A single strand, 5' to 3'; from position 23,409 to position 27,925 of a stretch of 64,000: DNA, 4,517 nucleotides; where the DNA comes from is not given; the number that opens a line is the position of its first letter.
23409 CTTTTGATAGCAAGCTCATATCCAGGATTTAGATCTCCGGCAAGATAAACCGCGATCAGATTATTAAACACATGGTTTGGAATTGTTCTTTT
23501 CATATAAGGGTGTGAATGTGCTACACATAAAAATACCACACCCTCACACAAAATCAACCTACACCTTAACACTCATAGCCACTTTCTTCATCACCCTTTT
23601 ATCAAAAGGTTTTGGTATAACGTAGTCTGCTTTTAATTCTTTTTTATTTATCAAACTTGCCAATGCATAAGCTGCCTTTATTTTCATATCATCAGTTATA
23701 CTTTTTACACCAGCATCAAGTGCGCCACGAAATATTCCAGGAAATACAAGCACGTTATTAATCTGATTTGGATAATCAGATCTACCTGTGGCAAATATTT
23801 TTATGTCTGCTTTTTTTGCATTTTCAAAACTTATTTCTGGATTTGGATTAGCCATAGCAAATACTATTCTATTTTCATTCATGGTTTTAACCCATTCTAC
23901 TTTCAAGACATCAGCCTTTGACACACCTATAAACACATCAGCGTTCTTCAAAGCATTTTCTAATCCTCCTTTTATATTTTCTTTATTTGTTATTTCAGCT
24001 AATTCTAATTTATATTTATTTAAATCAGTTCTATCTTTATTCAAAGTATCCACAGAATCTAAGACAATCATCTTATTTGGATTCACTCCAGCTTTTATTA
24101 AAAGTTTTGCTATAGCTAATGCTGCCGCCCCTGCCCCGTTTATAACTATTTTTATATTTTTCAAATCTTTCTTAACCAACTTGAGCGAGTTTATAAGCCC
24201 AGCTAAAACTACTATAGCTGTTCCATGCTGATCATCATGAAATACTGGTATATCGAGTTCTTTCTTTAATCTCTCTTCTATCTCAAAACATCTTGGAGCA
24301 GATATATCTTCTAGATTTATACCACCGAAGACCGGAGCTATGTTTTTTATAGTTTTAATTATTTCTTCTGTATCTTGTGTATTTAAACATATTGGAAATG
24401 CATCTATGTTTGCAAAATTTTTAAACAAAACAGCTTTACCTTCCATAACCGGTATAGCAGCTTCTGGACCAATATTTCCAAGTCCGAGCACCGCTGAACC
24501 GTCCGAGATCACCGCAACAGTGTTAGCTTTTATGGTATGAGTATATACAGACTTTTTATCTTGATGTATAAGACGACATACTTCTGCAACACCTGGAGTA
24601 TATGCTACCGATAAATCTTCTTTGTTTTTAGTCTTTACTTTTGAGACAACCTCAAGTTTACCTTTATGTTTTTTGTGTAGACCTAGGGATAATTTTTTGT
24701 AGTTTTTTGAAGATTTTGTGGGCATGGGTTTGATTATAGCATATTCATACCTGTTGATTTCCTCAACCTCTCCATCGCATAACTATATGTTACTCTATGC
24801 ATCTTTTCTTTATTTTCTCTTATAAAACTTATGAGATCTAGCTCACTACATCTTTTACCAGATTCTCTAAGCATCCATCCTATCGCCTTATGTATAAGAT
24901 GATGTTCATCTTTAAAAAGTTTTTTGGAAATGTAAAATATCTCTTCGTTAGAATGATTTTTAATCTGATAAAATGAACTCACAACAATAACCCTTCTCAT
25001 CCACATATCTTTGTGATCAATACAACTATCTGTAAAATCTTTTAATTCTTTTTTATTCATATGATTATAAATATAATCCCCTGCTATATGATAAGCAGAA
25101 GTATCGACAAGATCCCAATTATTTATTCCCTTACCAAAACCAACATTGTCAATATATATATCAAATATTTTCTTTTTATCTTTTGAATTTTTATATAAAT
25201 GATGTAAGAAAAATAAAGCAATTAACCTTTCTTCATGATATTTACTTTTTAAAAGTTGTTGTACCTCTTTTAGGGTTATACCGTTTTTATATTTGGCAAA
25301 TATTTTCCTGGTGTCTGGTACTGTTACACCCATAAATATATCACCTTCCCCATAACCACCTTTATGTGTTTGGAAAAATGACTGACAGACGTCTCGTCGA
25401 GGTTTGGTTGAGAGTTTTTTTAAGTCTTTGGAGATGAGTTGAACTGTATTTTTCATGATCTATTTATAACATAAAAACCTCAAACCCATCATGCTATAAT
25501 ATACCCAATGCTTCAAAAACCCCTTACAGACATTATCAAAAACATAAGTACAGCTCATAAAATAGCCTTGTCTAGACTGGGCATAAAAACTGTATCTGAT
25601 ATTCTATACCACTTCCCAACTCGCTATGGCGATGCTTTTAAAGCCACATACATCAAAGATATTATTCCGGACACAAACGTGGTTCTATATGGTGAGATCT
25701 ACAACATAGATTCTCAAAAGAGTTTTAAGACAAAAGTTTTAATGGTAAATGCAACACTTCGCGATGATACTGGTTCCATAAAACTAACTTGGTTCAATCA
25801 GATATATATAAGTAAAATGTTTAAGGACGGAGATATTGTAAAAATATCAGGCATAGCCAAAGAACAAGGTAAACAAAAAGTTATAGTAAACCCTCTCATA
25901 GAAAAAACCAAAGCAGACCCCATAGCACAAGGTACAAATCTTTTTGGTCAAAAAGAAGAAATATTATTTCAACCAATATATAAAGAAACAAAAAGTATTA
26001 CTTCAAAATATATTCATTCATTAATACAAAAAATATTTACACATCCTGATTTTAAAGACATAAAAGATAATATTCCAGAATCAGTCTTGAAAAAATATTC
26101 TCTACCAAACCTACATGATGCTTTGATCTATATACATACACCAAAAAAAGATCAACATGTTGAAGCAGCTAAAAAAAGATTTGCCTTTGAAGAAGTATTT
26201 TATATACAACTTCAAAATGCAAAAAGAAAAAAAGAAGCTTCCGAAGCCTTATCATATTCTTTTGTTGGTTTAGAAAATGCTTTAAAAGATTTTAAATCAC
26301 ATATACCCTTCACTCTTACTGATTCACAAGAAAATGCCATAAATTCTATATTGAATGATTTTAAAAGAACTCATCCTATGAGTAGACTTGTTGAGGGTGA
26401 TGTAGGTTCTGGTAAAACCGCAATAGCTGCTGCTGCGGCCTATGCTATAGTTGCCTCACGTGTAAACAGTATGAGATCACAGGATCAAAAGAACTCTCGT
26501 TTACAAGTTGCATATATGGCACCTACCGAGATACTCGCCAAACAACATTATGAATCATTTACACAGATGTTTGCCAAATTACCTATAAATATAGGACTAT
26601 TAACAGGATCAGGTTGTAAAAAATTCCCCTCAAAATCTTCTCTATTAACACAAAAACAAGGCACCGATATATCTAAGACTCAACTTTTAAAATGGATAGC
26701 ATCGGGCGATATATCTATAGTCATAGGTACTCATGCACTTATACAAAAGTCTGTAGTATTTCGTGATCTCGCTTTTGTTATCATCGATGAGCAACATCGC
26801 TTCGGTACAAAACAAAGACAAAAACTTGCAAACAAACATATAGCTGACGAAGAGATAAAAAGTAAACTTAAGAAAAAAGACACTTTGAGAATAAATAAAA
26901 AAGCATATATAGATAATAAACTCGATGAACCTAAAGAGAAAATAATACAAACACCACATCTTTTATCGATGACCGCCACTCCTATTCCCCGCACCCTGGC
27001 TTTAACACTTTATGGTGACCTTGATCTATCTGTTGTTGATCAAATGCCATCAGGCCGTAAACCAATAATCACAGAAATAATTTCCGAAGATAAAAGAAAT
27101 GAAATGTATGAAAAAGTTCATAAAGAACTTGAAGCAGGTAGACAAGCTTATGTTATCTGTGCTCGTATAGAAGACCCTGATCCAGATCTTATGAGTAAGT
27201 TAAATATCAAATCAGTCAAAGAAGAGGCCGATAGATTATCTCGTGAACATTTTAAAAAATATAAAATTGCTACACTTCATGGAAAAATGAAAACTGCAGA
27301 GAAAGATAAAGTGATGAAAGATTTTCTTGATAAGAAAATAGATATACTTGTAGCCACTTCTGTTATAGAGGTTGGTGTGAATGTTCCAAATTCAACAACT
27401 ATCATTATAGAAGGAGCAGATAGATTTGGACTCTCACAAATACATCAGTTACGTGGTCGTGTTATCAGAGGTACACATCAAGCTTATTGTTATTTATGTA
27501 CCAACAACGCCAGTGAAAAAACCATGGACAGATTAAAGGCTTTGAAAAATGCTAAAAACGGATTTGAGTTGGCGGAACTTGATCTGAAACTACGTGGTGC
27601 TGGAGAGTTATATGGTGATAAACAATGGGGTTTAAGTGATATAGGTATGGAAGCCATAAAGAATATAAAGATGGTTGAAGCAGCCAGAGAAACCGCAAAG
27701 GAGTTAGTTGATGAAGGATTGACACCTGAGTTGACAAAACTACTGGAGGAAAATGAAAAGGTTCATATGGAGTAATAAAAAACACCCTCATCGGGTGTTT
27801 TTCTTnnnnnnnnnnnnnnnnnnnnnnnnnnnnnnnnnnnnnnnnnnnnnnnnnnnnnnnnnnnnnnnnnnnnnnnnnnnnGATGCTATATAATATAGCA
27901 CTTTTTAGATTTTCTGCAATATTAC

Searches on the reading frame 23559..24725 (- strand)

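Call 67: search_protein_families(library=pfam, proteins=[window:23559-24725:-], max_evalue=0.0001)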
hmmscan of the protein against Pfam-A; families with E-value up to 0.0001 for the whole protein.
window:23559-24725:- (388 aa): 2 families
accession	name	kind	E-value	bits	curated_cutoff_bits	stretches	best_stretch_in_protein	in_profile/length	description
PF00390.24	malic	-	4.5e-32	111.8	23.1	1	23-154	3-182/182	Malic enzyme, N-terminal domain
PF03949.21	Malic_M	-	2.5e-26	93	23.5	1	168-384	3-251/258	Malic enzyme, NAD binding domain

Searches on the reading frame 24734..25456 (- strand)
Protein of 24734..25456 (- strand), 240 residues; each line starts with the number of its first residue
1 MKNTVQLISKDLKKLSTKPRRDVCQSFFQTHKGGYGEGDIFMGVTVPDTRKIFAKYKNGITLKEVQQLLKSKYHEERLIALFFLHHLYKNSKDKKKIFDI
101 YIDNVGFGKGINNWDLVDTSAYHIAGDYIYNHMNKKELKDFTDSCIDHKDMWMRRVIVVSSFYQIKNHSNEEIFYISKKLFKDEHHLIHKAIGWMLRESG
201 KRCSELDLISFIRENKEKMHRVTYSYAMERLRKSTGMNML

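Call 67: search_protein_families(library=pfam, proteins=[window:24734-25456:-], max_evalue=0.0001)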
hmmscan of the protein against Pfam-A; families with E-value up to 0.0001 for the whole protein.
window:24734-25456:- (240 aa): 1 family
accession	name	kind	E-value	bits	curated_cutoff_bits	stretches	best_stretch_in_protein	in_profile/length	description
PF08713.17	DNA_alkylation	-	1.3e-47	162.6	21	1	8-231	1-213/213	DNA alkylation repair enzyme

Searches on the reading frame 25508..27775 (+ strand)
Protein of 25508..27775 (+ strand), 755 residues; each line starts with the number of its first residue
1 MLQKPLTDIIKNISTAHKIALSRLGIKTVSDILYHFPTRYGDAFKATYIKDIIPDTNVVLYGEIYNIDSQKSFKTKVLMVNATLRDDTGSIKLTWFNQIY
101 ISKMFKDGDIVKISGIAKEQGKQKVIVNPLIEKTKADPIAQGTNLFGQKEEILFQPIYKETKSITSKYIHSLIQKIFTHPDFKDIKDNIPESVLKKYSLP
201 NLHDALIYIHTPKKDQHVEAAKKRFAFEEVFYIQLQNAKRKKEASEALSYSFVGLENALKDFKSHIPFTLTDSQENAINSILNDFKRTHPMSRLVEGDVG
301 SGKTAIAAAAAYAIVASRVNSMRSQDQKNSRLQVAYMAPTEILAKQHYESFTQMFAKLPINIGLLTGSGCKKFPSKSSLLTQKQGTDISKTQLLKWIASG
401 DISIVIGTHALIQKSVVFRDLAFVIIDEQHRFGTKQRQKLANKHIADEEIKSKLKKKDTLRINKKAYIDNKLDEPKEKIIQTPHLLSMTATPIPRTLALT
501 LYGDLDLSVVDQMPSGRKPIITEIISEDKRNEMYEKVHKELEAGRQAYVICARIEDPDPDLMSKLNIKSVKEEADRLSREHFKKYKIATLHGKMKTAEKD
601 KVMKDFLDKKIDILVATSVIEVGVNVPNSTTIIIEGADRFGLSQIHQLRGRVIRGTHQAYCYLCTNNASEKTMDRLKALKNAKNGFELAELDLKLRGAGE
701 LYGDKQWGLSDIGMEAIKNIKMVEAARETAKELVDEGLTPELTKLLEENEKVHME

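Call 67: search_protein_families(library=pfam, proteins=[window:25508-27775:+], max_evalue=0.0001)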
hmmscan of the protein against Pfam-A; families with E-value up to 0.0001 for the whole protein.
window:25508-27775:+ (755 aa): 6 families
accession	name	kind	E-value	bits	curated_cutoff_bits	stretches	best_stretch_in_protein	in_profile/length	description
PF17191.10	RecG_wedge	-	1.7e-20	73.7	23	1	10-175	5-157/162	RecG wedge domain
PF00270.35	DEAD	-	1.3e-19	71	26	1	271-447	1-144/167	DEAD/DEAH box helicase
PF00271.37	Helicase_C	-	1.8e-19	70.5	23.5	1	538-654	7-108/110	Helicase conserved C-terminal domain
PF04851.21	ResIII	-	3.9e-11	43.6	22.5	1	269-492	3-162/164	Type III restriction enzyme, res subunit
PF01336.31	tRNA_anti-codon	-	2.1e-08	34.4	27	1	58-124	1-65/75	OB-fold nucleic acid binding domain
PF19833.4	RecG_dom3_C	-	3.5e-07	30.6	26.8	1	684-737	3-58/87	ATP-dependent DNA helicase RecG, domain 3, C-terminal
